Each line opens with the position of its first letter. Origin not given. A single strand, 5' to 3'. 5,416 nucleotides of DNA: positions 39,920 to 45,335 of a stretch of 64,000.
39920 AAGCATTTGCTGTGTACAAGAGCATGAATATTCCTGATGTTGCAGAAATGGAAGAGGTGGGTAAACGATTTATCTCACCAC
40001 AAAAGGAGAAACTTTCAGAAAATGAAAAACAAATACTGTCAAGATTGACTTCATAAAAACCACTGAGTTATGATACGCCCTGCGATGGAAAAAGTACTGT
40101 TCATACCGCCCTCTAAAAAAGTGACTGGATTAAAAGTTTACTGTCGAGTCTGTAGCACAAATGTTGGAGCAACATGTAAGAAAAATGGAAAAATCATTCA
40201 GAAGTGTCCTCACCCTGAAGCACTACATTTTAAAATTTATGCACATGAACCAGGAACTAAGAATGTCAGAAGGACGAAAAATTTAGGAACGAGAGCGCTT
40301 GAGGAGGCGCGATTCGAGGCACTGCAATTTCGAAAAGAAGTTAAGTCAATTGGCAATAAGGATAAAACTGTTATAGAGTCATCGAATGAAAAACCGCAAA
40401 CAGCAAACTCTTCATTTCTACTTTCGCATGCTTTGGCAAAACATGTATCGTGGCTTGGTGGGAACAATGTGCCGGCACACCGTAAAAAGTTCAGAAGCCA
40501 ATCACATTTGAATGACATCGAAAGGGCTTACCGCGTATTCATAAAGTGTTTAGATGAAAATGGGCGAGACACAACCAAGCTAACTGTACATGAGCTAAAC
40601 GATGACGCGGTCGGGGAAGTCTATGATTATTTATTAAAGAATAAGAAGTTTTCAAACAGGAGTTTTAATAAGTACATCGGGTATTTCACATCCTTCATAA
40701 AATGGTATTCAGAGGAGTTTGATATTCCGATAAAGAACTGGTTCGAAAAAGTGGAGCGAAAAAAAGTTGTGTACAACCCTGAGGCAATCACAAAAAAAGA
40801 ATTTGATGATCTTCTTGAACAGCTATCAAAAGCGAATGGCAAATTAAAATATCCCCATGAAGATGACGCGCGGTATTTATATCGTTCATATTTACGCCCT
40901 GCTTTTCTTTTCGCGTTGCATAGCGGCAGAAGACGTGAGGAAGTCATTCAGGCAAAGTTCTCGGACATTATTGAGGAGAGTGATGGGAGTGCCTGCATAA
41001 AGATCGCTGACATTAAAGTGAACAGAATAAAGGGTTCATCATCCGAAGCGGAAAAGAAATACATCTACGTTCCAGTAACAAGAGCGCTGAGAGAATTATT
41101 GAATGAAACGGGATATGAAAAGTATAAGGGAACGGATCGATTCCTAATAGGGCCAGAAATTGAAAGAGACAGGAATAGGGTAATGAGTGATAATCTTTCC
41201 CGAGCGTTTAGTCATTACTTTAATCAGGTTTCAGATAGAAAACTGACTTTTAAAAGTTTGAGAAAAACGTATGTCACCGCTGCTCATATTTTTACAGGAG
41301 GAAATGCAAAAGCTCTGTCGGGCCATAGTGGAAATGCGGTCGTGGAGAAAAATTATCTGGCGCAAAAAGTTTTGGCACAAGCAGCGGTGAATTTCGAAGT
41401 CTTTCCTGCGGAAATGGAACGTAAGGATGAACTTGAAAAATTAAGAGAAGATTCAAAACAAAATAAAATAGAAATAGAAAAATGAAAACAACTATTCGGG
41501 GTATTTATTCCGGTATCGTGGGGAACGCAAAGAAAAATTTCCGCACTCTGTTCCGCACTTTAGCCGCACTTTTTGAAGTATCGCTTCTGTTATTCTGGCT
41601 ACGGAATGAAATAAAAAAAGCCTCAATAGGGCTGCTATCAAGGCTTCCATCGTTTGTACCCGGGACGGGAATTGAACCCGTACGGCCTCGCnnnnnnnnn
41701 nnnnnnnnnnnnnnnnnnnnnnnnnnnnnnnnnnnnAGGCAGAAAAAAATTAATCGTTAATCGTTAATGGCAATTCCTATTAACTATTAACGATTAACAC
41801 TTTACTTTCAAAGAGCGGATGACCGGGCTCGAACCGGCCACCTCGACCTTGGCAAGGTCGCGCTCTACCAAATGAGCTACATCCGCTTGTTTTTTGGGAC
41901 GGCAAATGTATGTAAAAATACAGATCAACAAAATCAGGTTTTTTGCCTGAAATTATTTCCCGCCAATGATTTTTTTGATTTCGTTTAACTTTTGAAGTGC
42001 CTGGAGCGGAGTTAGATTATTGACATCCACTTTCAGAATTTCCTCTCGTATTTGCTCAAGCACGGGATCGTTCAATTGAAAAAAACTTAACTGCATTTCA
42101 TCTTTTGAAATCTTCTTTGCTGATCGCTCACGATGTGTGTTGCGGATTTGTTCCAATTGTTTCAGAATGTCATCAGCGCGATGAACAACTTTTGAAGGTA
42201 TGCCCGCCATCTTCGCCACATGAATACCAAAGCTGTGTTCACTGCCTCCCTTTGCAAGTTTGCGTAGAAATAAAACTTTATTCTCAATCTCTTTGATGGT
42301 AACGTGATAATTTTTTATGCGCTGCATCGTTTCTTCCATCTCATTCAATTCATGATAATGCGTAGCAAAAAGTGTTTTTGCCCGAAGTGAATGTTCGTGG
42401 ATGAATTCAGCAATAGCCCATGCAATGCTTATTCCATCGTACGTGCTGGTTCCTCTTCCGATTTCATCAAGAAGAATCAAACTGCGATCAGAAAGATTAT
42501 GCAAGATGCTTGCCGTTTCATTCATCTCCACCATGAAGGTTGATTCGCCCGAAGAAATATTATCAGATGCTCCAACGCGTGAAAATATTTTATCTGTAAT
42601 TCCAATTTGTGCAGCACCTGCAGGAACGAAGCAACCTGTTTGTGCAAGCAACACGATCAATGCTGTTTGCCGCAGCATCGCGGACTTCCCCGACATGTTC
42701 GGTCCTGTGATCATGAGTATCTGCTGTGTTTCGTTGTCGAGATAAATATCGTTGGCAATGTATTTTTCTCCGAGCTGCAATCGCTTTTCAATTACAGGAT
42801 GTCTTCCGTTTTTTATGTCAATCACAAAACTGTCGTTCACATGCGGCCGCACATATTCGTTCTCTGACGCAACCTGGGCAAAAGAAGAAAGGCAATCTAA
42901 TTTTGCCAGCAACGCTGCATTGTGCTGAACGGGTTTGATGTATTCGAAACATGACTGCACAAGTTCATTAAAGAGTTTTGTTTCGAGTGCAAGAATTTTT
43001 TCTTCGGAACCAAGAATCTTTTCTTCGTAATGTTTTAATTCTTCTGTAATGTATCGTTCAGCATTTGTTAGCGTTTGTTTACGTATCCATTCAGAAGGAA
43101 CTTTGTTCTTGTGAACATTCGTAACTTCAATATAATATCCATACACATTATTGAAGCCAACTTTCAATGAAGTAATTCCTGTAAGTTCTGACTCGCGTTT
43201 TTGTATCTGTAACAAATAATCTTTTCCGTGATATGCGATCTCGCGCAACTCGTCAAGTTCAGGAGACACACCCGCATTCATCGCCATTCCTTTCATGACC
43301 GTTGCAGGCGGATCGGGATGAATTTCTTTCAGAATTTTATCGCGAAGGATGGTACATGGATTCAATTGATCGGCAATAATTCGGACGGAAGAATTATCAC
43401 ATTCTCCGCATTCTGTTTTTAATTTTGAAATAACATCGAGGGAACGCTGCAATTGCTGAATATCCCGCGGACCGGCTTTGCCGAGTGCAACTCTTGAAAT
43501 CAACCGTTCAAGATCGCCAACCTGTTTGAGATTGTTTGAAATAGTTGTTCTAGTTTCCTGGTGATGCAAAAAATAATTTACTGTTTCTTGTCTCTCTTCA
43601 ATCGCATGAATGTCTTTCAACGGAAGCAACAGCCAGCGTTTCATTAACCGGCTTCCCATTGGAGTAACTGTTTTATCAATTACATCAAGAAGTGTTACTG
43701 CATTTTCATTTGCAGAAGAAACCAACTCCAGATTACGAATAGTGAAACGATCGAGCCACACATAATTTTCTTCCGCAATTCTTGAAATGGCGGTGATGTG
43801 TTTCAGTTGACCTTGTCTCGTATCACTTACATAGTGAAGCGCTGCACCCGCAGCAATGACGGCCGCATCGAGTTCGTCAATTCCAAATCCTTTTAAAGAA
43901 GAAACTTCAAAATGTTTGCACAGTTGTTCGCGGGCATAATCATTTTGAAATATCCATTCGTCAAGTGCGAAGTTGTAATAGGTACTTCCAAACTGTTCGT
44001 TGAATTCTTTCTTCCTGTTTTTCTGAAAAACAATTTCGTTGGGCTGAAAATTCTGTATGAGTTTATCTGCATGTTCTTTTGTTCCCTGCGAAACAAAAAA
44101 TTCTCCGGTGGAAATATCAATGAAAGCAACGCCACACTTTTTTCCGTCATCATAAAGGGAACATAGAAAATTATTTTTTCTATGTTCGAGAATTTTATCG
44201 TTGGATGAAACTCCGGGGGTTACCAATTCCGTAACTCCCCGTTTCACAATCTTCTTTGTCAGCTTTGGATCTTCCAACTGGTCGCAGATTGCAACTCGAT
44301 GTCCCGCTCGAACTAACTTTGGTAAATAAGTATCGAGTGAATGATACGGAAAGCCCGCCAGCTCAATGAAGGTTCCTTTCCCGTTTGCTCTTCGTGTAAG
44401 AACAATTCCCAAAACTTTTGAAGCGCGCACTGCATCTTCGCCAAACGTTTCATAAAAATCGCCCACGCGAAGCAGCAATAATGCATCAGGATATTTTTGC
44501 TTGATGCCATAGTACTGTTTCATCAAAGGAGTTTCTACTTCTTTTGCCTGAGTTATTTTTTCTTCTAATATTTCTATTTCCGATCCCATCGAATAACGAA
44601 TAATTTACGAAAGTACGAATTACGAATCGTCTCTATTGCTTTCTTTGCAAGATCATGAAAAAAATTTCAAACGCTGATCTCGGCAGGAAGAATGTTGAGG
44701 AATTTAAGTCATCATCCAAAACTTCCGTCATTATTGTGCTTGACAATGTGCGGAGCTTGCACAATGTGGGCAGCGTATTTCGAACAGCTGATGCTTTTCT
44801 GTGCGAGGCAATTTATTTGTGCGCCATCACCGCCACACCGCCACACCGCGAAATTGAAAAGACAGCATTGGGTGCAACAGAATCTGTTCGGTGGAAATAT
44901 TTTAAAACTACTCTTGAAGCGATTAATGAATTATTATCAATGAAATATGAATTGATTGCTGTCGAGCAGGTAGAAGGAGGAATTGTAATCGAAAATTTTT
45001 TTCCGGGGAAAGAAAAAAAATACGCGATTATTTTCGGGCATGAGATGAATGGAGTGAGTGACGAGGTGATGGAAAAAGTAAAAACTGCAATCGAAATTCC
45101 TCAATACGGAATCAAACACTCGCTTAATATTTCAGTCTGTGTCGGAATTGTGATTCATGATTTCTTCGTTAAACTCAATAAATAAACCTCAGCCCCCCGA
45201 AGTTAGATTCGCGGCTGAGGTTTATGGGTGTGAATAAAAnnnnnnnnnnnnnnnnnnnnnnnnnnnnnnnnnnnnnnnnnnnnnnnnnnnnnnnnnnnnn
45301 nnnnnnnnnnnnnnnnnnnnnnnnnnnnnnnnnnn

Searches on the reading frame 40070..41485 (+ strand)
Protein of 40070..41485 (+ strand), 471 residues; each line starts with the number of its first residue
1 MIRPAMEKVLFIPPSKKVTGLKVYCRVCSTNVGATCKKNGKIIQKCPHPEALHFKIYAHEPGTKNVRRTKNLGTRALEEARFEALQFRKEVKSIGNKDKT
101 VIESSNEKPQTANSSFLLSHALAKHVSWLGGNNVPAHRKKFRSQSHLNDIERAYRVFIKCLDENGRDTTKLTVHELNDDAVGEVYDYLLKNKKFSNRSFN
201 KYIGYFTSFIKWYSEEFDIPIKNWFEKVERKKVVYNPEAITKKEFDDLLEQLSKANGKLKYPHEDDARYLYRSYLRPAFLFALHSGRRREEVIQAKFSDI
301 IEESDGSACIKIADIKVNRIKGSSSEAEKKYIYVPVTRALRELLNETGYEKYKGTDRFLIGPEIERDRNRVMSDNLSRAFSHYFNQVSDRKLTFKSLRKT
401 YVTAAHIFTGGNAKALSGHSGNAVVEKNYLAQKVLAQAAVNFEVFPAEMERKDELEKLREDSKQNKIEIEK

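Call 10: search_protein_families(library=pfam, proteins=[window:40070-41485:+], max_evalue=0.001)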
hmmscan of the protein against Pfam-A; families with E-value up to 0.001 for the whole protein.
window:40070-41485:+ (471 aa): 1 family
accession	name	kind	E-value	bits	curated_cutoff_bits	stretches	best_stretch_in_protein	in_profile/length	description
PF00589.27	Phage_integrase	-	5.3e-05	23.5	27.1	1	274-429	23-165/172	Phage integrase family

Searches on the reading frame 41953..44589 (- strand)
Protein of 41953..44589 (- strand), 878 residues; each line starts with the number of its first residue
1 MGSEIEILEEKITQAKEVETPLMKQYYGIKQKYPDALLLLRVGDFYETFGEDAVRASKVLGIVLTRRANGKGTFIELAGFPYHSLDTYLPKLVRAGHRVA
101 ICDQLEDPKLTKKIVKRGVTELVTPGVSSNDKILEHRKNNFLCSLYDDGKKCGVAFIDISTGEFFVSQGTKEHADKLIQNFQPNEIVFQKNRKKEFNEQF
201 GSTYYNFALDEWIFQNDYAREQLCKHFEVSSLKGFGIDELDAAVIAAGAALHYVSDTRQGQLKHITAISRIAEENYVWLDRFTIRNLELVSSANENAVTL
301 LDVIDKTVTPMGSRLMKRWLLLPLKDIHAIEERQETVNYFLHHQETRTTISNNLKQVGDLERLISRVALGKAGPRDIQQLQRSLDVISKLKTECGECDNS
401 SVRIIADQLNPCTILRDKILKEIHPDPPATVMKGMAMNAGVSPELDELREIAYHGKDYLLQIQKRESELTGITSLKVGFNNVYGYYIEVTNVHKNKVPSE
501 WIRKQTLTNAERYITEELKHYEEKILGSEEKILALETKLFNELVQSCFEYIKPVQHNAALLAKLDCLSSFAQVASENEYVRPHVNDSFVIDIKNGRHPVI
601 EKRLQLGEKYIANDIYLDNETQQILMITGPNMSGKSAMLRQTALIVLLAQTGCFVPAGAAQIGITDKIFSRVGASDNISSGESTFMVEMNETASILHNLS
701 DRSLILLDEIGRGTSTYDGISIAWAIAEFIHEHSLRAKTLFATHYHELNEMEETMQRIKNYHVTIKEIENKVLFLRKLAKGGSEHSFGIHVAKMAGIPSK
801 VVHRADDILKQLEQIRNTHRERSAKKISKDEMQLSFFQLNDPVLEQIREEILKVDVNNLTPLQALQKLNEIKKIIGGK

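Call 107: search_protein_families(library=pfam, proteins=[window:41953-44589:-], max_evalue=0.001)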
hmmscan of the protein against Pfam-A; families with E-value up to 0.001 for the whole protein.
window:41953-44589:- (878 aa): 5 families
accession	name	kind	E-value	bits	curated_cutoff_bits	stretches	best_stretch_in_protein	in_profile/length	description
PF00488.27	MutS_V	-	4.1e-83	278.4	30.2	1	626-813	2-188/188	MutS domain V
PF05192.23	MutS_III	-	4.9e-47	161.2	34.1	1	283-571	2-194/194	MutS domain III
PF01624.25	MutS_I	-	1.3e-38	132.1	20.6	1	20-129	1-110/113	MutS domain I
PF05190.23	MutS_IV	-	8.8e-28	96.9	22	1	440-530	1-91/92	MutS family domain IV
PF05188.22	MutS_II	-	1.4e-23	84.2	25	1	140-265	1-132/133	MutS domain II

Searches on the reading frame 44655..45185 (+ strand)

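Call 107: search_protein_families(library=pfam, proteins=[window:44655-45185:+], max_evalue=0.001)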
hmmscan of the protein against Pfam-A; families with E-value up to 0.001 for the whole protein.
window:44655-45185:+ (176 aa): 1 family
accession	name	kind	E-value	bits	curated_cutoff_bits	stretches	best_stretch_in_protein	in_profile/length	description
PF00588.24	SpoU_methylase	-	4.8e-31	108.2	29.7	1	25-168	2-142/142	SpoU rRNA Methylase family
